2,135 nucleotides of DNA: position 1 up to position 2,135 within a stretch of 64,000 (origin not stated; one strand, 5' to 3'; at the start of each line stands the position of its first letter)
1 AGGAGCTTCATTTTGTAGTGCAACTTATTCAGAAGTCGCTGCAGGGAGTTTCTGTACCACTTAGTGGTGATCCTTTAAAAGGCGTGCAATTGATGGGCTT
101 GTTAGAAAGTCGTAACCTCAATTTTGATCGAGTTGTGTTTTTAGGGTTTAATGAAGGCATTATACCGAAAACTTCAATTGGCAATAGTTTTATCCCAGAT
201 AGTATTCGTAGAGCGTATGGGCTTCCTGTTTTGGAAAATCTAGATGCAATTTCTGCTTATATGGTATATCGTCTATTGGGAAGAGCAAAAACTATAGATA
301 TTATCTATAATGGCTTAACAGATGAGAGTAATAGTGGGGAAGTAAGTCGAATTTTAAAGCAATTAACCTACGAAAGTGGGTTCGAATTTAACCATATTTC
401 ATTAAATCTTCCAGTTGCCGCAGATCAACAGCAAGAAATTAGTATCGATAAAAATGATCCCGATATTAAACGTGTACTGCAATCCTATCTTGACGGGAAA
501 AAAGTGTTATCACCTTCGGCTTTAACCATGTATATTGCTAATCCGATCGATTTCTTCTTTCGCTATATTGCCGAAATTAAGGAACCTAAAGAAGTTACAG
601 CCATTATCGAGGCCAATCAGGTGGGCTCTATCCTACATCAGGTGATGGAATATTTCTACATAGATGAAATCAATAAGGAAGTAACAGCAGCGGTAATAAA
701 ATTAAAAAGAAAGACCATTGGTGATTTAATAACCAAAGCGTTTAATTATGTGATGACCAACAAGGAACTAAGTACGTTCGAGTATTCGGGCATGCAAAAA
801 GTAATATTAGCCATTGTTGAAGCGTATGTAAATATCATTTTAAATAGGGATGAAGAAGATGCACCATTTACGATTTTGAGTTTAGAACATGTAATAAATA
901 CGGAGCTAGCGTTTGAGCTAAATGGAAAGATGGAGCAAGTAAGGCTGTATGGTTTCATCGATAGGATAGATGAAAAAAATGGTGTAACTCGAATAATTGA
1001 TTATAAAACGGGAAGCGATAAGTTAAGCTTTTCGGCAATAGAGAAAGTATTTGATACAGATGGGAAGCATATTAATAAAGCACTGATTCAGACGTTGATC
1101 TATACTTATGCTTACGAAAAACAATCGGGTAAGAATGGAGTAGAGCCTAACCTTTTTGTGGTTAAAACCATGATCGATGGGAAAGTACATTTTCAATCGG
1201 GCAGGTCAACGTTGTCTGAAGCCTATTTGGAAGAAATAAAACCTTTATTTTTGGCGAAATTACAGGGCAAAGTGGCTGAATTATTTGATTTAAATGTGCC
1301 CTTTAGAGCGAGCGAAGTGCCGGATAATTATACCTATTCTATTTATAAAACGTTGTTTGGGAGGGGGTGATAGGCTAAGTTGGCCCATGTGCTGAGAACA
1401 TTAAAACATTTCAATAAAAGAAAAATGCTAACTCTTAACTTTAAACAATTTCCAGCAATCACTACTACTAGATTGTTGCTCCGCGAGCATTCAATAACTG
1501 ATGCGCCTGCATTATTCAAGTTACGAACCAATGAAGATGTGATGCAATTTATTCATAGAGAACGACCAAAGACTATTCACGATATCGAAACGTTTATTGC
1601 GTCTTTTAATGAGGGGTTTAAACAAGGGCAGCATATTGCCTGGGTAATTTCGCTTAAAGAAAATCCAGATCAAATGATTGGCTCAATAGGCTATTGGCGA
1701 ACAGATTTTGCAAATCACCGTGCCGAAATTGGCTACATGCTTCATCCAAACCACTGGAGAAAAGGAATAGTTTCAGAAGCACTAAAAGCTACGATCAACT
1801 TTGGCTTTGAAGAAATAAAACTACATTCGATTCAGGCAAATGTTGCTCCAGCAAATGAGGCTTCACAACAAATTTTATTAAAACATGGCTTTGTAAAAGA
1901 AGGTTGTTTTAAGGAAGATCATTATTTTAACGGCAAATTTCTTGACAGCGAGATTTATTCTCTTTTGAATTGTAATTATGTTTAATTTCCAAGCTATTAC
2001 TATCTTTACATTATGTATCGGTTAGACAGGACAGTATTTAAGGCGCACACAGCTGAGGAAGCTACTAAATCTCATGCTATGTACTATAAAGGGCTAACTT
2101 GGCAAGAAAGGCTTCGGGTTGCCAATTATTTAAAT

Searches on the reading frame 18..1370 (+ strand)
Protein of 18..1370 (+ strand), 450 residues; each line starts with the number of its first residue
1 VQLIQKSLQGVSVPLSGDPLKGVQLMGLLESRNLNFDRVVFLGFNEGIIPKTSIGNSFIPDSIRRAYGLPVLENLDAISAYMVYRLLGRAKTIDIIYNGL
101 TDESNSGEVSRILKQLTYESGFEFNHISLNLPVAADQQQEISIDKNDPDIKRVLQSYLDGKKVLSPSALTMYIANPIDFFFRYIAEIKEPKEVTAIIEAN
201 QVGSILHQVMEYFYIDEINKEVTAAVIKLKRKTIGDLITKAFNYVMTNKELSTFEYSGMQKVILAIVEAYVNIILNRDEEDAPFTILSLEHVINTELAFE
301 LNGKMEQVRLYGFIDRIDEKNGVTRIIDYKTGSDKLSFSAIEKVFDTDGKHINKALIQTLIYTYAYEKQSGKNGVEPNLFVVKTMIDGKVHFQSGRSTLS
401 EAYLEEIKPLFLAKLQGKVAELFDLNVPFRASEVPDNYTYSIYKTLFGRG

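Call 80: search_protein_families(library=pfam, proteins=[window:18-1370:+], max_evalue=0.00001)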
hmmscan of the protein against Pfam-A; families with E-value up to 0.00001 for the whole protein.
window:18-1370:+ (450 aa): 1 family
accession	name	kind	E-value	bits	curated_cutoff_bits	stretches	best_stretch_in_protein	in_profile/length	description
PF12705.13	PDDEXK_1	-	2.1e-25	90.5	22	1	164-382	2-187/247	PD-(D/E)XK nuclease superfamily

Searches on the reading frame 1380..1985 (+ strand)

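Call 80: search_protein_families(library=pfam, proteins=[window:1380-1985:+], max_evalue=0.00001)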
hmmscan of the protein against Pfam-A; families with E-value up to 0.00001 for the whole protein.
window:1380-1985:+ (201 aa): 3 families
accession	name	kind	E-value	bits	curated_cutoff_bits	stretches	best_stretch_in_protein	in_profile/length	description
PF13302.13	Acetyltransf_3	-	2.1e-34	119.6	25.4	1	31-172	1-138/138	Acetyltransferase (GNAT) domain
PF00583.31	Acetyltransf_1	-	1.9e-12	47.9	20.7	1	68-171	17-116/116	Acetyltransferase (GNAT) family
PF13420.13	Acetyltransf_4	-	1.2e-10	42.1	24.3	1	40-190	7-153/155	Acetyltransferase (GNAT) domain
